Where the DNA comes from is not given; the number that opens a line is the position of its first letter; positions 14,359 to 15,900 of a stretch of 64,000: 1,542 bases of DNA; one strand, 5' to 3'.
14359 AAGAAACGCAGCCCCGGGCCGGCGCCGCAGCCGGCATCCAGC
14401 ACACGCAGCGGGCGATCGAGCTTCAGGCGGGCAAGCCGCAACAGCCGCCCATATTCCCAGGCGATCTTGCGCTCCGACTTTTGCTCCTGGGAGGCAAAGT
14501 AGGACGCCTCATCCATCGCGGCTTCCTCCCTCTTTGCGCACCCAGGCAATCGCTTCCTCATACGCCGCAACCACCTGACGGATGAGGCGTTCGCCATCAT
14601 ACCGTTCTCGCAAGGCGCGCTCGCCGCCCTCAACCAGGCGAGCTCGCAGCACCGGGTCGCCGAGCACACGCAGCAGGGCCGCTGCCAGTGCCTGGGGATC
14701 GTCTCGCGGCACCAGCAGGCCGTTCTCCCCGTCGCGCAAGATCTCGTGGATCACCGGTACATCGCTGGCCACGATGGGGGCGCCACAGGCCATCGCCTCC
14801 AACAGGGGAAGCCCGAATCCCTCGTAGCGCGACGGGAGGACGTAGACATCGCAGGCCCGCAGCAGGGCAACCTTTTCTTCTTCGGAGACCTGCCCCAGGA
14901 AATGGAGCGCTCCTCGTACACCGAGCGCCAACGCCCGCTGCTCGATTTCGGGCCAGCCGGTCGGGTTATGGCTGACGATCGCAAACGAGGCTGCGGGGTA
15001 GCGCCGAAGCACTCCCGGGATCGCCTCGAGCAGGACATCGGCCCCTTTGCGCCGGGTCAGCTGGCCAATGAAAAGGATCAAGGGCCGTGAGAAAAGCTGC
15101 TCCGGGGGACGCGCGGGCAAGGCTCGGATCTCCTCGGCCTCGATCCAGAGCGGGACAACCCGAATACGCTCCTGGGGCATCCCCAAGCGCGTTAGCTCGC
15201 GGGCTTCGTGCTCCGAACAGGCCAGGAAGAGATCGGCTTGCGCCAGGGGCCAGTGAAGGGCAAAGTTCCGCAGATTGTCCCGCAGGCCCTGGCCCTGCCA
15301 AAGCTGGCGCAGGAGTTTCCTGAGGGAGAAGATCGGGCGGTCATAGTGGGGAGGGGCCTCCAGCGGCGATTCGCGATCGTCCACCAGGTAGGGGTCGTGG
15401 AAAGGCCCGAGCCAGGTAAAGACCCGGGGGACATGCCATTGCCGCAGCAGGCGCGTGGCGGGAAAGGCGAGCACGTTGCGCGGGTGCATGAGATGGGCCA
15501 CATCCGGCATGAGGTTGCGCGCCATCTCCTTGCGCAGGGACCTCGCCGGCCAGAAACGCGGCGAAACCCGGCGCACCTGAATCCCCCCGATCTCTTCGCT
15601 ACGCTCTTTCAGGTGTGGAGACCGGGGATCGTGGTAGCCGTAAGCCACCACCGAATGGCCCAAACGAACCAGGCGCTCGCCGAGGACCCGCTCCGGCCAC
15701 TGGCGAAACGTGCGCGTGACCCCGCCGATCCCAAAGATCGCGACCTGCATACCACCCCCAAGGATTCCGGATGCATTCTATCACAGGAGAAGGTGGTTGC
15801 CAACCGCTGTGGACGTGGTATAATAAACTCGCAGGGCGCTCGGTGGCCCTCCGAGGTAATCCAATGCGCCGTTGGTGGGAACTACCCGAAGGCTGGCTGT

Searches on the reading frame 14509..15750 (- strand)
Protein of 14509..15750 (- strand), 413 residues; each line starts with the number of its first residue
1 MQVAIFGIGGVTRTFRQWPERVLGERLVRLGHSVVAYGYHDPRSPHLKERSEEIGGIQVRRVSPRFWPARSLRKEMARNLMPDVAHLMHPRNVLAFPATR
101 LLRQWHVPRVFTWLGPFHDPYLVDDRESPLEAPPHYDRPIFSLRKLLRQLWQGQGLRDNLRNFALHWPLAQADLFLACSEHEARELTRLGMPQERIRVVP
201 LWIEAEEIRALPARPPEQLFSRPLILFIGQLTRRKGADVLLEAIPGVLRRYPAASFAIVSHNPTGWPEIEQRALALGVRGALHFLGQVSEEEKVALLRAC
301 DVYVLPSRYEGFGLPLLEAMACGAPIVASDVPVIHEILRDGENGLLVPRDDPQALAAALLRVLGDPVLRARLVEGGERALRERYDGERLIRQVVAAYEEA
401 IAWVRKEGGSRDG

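Call 12: search_protein_families(library=ncbifam, proteins=[window:14509-15750:-])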
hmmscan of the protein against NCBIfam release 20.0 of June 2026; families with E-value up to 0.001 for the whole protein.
window:14509-15750:- (413 aa): 42 families (the best 25 are shown)
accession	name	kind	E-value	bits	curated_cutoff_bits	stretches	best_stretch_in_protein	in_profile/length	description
NF041876.1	EPS_EpsE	equivalog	8.5e-30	104.3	400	1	191-388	183-384/389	exopolysaccharide biosynthesis GT4 family glycosyltransferase EpsE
TIGR03449.1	mycothiol_MshA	equivalog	1.6e-25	89.9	462.5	1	169-401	162-404/406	D-inositol-3-phosphate glycosyltransferase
TIGR02149.1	glgA_Coryne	subfamily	3e-25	89.2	302.4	1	221-399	203-389/391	glycogen synthase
TIGR03999.1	thiol_BshA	equivalog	9.1e-24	84.1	273.7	1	164-401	137-374/375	N-acetyl-alpha-D-glucosaminyl L-malate synthase BshA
NF038295.1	EPS_HpsP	equivalog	3.9e-22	78.8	550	1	171-399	154-386/388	hormogonium polysaccharide biosynthesis glycosyltransferase HpsP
TIGR04047.1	MSMEG_0565_glyc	hypoth_equivalog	1.9e-21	76.6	259.85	1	221-398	192-372/373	MSMEG_0565 family glycosyltransferase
TIGR03088.1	stp2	hypoth_equivalog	8.8e-21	74.4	409.05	1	224-399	196-372/374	TIGR03088 family PEP-CTERM/XrtA system glycosyltransferase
TIGR04063.1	stp3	hypoth_equivalog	4.6e-20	71.9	442.05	1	172-400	158-395/397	TIGR04063 family PEP-CTERM/XrtA system glycosyltransferase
NF038229.1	Glyco4_Geo_Pelo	equivalog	5.4e-18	65.1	400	1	163-400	101-336/338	GPMC system family 4 glycosyltransferase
NF041010.1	glycosy_Agl16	equivalog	2e-17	63.1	575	1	172-398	134-349/352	glycosylation protein Agl16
NF046085.1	XrtY_assoc_Gly1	equivalog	2.8e-14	52.8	400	1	172-400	161-384/387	XrtY-associated glycosyltransferase XYAG1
NF047684.1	TeichurnBiosyTuaC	equivalog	3.7e-14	52.4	550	1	222-401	219-390/391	teichuronic acid biosynthesis protein TuaC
NF050063.1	ProtGlycPglJ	equivalog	2.1e-13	50.3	500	1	166-373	139-340/363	N-acetylgalactosamine-N,N'-diacetylbacillosaminyl-diphospho-undecaprenol 4-alpha-N-acetylgalactosaminyltransferase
TIGR04005.1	wcaL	equivalog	3.4e-13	49.2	537.6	1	171-359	174-364/406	colanic acid biosynthesis glycosyltransferase WcaL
NF053787.1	GlcN_PG_synth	equivalog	1.5e-12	47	480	1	170-400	142-359/361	N-acetylglucosaminyl phosphatidylglycerol synthase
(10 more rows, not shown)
